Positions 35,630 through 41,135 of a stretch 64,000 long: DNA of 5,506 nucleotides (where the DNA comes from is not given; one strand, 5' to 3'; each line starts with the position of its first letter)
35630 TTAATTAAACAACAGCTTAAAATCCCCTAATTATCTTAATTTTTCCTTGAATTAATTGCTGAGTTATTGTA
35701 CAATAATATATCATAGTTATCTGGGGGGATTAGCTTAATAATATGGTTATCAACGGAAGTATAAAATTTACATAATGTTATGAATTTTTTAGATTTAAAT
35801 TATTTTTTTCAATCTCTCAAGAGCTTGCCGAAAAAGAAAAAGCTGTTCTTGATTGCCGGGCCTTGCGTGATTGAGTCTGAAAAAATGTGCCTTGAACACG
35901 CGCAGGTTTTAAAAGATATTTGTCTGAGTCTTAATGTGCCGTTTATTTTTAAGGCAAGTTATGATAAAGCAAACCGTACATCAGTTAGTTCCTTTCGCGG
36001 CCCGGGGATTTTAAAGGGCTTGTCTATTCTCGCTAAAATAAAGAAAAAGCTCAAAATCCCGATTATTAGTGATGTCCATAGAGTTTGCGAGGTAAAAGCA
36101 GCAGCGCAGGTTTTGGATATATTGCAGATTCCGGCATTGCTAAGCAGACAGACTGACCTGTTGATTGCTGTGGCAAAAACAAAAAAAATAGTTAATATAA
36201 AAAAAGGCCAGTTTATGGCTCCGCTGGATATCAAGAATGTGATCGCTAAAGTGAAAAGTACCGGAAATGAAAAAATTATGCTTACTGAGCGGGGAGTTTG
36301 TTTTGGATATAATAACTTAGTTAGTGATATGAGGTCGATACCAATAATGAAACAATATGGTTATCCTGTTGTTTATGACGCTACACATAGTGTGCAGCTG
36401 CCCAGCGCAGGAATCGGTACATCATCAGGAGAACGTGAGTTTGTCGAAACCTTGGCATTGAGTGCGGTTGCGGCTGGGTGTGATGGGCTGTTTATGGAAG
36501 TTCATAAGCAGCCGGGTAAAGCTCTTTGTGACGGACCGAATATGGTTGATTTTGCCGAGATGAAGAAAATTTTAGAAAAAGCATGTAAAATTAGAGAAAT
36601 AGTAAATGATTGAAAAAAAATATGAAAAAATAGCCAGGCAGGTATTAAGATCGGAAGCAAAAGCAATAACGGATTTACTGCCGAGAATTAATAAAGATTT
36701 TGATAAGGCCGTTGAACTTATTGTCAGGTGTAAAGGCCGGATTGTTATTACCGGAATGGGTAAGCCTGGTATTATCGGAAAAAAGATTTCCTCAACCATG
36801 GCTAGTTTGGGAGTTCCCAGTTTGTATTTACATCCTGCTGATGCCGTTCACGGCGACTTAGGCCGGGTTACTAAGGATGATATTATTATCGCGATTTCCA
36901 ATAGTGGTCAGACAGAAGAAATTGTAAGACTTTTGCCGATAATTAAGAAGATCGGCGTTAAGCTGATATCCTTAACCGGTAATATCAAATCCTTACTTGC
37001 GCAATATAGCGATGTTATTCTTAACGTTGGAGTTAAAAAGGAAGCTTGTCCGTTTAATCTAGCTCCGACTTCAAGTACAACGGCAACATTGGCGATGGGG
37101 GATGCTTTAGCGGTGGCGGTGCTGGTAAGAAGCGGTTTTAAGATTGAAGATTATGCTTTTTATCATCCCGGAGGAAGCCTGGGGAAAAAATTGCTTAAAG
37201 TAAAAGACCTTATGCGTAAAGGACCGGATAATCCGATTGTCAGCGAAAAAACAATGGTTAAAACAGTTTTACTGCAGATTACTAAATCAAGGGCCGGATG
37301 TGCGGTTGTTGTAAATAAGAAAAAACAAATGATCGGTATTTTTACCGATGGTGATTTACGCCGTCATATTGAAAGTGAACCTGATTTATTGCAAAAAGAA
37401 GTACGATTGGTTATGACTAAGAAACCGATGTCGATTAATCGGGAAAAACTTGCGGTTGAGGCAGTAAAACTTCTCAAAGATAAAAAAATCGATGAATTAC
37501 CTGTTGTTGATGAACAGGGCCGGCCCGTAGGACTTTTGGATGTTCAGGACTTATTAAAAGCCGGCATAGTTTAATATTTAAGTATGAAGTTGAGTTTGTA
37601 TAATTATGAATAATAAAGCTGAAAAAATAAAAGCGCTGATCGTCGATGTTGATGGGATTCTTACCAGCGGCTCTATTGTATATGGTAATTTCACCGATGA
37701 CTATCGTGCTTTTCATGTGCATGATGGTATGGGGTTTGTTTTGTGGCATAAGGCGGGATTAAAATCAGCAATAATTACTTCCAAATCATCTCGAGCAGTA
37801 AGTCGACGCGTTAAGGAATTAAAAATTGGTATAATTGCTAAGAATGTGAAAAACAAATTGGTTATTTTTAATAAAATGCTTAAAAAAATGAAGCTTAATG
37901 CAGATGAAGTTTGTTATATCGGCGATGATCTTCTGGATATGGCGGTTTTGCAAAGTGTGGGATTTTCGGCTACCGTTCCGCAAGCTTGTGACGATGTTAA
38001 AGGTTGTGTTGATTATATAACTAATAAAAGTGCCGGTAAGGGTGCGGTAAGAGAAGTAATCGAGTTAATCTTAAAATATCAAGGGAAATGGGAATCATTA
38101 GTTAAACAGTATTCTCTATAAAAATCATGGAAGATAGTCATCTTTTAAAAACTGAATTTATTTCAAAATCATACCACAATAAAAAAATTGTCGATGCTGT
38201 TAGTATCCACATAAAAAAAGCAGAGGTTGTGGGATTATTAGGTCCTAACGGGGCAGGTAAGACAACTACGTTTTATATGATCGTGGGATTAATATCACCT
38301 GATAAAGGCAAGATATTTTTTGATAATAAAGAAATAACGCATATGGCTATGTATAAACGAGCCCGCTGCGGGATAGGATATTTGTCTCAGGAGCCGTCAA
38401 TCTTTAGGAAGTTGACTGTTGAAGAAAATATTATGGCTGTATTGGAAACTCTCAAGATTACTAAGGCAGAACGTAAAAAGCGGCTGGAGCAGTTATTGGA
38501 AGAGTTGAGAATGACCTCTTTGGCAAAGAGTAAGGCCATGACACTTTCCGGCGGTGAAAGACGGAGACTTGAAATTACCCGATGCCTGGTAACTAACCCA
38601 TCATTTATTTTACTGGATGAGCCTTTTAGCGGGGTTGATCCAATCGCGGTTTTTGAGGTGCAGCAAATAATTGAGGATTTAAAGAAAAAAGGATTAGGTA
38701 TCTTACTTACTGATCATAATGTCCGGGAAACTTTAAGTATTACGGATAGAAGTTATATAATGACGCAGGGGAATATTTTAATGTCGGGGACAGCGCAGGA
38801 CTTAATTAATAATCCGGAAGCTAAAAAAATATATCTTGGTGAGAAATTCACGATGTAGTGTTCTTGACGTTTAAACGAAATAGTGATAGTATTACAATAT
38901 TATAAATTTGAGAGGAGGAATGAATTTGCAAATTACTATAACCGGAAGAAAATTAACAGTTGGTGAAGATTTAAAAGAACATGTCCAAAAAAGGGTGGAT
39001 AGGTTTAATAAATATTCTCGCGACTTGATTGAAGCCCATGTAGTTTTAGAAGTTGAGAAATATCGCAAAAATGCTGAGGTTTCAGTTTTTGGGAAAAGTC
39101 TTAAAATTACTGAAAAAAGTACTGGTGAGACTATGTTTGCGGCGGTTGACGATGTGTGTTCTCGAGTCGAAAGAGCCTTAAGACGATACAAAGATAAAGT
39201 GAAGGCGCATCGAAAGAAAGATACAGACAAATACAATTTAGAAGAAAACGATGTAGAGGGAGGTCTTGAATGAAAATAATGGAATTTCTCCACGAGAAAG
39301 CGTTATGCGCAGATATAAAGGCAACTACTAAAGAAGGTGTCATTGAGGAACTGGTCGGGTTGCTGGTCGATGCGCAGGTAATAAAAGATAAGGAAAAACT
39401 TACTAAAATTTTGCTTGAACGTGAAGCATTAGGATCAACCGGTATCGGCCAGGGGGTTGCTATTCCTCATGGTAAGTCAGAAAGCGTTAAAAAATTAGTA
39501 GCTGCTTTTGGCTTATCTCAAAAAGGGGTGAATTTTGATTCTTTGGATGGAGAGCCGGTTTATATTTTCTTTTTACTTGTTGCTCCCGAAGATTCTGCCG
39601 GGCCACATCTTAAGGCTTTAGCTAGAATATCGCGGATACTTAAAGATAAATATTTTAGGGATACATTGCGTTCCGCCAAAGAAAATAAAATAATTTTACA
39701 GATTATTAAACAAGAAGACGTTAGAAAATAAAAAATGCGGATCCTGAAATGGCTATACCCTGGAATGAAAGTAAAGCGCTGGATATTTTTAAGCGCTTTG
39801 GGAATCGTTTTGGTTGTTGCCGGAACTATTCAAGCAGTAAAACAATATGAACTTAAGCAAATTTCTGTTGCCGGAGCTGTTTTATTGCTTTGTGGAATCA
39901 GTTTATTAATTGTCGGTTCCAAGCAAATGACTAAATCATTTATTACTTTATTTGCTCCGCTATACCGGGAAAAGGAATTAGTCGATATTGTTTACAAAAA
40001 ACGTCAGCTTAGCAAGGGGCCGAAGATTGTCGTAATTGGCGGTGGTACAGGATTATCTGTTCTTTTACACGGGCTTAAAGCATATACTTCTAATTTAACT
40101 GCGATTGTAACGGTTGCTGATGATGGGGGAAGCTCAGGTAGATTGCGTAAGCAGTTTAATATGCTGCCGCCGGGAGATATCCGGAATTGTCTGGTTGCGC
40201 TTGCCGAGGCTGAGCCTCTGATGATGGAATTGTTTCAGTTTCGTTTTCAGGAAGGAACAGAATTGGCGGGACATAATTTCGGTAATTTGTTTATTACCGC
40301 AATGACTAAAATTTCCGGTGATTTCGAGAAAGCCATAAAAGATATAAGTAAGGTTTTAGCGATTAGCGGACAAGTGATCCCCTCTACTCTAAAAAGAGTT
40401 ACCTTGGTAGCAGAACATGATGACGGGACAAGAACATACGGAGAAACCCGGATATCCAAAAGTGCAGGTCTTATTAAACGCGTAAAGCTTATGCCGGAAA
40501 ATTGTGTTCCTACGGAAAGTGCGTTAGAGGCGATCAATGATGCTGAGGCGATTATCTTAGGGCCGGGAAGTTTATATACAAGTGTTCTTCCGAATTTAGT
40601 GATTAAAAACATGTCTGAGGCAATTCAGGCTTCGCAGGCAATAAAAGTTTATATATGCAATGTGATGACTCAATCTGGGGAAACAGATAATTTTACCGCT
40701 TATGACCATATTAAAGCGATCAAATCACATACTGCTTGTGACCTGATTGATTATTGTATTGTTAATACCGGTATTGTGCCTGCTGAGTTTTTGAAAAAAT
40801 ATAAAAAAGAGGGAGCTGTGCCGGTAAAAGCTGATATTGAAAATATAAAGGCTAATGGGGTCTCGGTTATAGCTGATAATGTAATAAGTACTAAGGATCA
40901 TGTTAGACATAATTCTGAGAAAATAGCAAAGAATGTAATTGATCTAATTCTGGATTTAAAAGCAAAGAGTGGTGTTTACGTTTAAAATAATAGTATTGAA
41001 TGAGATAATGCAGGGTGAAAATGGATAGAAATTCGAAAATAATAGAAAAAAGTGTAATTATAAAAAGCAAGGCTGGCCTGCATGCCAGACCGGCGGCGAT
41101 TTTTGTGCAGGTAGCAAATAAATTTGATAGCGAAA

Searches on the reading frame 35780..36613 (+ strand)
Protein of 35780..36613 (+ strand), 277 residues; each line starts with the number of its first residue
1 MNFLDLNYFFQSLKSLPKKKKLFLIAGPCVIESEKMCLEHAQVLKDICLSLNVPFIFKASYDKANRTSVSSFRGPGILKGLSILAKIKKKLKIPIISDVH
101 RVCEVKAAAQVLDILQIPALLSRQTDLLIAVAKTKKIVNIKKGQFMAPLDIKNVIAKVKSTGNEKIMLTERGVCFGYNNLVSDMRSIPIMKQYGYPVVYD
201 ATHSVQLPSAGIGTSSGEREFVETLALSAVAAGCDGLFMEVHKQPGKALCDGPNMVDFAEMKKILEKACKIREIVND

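Call 9: search_protein_families(library=pfam, proteins=[window:35780-36613:+], max_evalue=0.001)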
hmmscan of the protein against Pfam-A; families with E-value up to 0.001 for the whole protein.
window:35780-36613:+ (277 aa): 1 family
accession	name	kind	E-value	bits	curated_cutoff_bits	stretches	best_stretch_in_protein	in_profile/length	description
PF00793.26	DAHP_synth_1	-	4e-69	233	25.5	1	19-273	15-266/270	DAHP synthetase I family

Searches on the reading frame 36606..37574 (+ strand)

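Call 9: search_protein_families(library=pfam, proteins=[window:36606-37574:+], max_evalue=0.001)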
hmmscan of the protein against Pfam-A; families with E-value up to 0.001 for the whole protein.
window:36606-37574:+ (322 aa): 3 families
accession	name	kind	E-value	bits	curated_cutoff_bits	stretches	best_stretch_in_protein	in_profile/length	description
PF01380.27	SIS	-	1e-26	93.7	25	1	41-171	3-131/131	SIS domain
PF00571.33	CBS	-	5.9e-19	68.6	24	2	269-319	4-54/57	CBS domain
PF13580.11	SIS_2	-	0.0001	22.8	27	1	84-125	97-138/138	SIS domain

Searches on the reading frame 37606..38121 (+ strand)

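Call 9: search_protein_families(library=pfam, proteins=[window:37606-38121:+], max_evalue=0.001)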
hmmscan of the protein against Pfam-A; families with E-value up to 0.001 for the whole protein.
window:37606-38121:+ (171 aa): 3 families
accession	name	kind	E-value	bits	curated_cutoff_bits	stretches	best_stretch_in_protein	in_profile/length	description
PF00702.32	Hydrolase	-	1.2e-07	32.8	26.4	1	47-119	110-191/191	haloacid dehalogenase-like hydrolase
PF08282.18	Hydrolase_3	-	2.6e-07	31.1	20.9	1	75-149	180-252/255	haloacid dehalogenase-like hydrolase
PF13419.12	HAD_2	-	2.8e-07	31.2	23.8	1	48-118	92-171/178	Haloacid dehalogenase-like hydrolase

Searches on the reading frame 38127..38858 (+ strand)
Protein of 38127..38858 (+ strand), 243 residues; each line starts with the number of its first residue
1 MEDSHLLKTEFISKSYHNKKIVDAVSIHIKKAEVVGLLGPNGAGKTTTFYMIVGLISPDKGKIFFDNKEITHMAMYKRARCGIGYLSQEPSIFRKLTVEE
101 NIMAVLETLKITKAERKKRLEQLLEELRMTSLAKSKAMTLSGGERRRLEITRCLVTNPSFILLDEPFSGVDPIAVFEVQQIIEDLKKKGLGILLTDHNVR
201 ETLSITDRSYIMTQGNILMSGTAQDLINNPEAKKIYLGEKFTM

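Call 18: search_protein_families(library=pfam, proteins=[window:38127-38858:+], max_evalue=0.001)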
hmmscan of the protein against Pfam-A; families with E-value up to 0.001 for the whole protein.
window:38127-38858:+ (243 aa): 2 families
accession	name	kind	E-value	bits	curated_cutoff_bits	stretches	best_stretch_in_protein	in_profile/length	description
PF00005.33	ABC_tran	-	5.3e-37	127.9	25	1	23-167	2-136/137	ABC transporter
PF13304.12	AAA_21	-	5e-06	27.2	27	0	35-61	2-27/304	AAA domain, putative AbiEii toxin, Type IV TA system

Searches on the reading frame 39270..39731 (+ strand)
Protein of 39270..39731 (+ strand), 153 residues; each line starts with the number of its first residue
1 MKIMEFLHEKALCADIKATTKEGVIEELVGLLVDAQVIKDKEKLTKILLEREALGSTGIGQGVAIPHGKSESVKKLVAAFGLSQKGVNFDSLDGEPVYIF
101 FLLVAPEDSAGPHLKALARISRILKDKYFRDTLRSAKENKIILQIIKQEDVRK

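Call 18: search_protein_families(library=pfam, proteins=[window:39270-39731:+], max_evalue=0.001)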
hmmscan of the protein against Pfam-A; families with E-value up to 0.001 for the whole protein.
window:39270-39731:+ (153 aa): 1 family
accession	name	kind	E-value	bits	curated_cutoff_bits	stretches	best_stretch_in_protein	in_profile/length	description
PF00359.27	PTS_EIIA_2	-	1.2e-39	136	27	1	6-148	2-143/144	Phosphoenolpyruvate-dependent sugar phosphotransferase system, EIIA 2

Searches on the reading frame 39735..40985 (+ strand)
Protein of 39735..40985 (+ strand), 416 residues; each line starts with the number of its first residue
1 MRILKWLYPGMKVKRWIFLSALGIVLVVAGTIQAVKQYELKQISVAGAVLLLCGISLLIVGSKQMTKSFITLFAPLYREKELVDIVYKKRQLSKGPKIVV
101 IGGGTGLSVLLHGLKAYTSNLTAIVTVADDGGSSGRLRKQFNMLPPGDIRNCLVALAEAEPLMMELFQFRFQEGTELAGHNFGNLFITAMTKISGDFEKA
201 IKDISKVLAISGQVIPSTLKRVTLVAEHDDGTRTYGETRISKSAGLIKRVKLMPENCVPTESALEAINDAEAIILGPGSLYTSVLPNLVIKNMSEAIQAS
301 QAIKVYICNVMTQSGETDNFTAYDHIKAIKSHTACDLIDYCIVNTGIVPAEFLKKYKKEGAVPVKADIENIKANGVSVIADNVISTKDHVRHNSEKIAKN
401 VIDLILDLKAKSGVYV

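Call 18: search_protein_families(library=pfam, proteins=[window:39735-40985:+], max_evalue=0.001)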
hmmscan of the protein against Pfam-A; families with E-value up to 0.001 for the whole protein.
window:39735-40985:+ (416 aa): 1 family
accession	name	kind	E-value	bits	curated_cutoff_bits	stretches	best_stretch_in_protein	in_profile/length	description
PF01933.23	CofD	-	3.8e-117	391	30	1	98-383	1-289/290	2-phospho-L-lactate transferase CofD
